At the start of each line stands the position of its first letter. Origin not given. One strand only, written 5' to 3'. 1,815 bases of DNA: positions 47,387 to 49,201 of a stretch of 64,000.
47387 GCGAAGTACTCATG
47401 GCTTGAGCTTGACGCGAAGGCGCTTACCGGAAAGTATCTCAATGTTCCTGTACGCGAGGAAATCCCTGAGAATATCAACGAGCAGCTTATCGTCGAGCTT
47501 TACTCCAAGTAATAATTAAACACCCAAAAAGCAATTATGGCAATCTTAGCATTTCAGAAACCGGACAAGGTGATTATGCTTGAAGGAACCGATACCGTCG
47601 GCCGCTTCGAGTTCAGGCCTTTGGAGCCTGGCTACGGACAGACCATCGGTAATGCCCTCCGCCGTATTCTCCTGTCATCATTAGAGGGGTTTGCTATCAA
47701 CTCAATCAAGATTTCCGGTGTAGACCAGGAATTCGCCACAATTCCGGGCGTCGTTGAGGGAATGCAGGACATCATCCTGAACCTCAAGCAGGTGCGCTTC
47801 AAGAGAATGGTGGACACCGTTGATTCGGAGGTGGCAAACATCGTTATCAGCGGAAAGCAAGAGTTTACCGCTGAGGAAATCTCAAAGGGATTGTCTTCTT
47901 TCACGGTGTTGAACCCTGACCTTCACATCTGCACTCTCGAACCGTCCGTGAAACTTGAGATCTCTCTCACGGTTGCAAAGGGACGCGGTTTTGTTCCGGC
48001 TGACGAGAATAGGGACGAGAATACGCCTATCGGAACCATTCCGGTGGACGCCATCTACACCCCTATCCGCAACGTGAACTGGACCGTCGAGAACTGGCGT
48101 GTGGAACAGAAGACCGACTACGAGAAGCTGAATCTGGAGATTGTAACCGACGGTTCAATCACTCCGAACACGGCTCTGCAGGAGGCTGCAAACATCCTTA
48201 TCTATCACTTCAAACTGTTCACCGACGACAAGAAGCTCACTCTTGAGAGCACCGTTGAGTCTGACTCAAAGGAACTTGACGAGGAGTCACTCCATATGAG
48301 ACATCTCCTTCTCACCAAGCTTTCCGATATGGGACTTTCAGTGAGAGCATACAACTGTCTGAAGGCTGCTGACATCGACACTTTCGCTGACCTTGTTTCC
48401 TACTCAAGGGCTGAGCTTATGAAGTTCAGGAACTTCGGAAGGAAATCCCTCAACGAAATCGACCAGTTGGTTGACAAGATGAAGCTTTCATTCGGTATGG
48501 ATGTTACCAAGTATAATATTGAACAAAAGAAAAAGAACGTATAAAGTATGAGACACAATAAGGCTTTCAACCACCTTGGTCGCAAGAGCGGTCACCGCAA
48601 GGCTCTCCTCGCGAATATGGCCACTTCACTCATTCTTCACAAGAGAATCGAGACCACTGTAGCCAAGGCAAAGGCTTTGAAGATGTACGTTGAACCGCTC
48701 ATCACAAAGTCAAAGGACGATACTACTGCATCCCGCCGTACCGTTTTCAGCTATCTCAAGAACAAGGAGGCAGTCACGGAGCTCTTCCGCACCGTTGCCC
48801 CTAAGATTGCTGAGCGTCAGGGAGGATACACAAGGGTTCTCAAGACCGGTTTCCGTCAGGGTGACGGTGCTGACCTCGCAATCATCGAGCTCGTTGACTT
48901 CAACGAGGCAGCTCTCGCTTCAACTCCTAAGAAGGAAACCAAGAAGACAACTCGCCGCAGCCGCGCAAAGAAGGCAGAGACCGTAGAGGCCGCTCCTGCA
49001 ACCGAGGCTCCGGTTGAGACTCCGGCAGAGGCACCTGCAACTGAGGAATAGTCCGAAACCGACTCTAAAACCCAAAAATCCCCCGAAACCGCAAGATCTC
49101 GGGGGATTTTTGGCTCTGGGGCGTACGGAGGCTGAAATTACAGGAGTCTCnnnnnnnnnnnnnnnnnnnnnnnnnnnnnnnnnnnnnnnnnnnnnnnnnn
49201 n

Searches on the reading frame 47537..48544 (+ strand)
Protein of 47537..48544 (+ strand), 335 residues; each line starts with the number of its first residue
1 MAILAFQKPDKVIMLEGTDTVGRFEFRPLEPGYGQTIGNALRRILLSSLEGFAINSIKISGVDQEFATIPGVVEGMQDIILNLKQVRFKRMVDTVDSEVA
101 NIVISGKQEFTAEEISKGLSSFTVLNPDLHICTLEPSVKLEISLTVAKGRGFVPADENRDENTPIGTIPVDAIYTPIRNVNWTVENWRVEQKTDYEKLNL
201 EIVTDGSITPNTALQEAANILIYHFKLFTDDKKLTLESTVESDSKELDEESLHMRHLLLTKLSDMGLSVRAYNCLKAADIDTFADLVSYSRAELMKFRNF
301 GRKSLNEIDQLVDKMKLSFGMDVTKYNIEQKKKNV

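Call 65: search_protein_families(library=ncbifam, proteins=[window:47537-48544:+])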
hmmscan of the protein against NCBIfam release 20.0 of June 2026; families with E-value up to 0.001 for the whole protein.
window:47537-48544:+ (335 aa): 11 families
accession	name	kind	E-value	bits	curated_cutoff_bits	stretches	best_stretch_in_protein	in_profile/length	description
NF003516.0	PRK05182.2-2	equivalog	8.1e-122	406.3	353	1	1-330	1-314/315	DNA-directed RNA polymerase subunit alpha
NF003519.0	PRK05182.2-5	equivalog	4.2e-107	357.8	277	1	6-323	4-318/320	DNA-directed RNA polymerase subunit alpha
NF003513.0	PRK05182.1-2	equivalog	3.2e-106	355.1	302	1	6-332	9-328/338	DNA-directed RNA polymerase subunit alpha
TIGR02027.1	rpoA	equivalog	2.6e-105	351.9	227.8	1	22-322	2-298/298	DNA-directed RNA polymerase subunit alpha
NF003515.0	PRK05182.2-1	equivalog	1e-93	314.1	406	1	5-319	3-310/314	DNA-directed RNA polymerase subunit alpha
NF003517.0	PRK05182.2-3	equivalog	1.5e-89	300.4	356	1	6-332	8-331/344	DNA-directed RNA polymerase subunit alpha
NF003518.0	PRK05182.2-4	equivalog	5e-80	269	523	1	5-313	3-302/312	DNA-directed RNA polymerase subunit alpha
NF003514.0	PRK05182.1-4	equivalog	2.1e-78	263.3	434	1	19-329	16-318/338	DNA-directed RNA polymerase subunit alpha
NF033442.0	BREX_PglW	equivalog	1.6e-05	22.8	990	1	247-327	785-865/1391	BREX system serine/threonine kinase PglW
NF001988.0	PRK00783.1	equivalog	0.00056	19.7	153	0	185-230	214-259/266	DNA-directed RNA polymerase subunit D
NF011498.0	PRK14906.1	equivalog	0.00072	17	1437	1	214-318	1267-1371/1459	DNA-directed RNA polymerase subunit beta'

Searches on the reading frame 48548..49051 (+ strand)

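Call 65: search_protein_families(library=ncbifam, proteins=[window:48548-49051:+])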
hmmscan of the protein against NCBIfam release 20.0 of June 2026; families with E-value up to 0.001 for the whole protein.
window:48548-49051:+ (167 aa): 2 families
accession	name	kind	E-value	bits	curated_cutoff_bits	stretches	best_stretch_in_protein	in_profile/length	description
TIGR00059.1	L17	equivalog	1.8e-41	141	70.05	1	7-117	2-112/112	50S ribosomal protein L17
NF051448.1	50S_L17_sunset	exception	3.8e-41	141.3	280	1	9-164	9-162/229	50S ribosomal protein L17, sunset domain variant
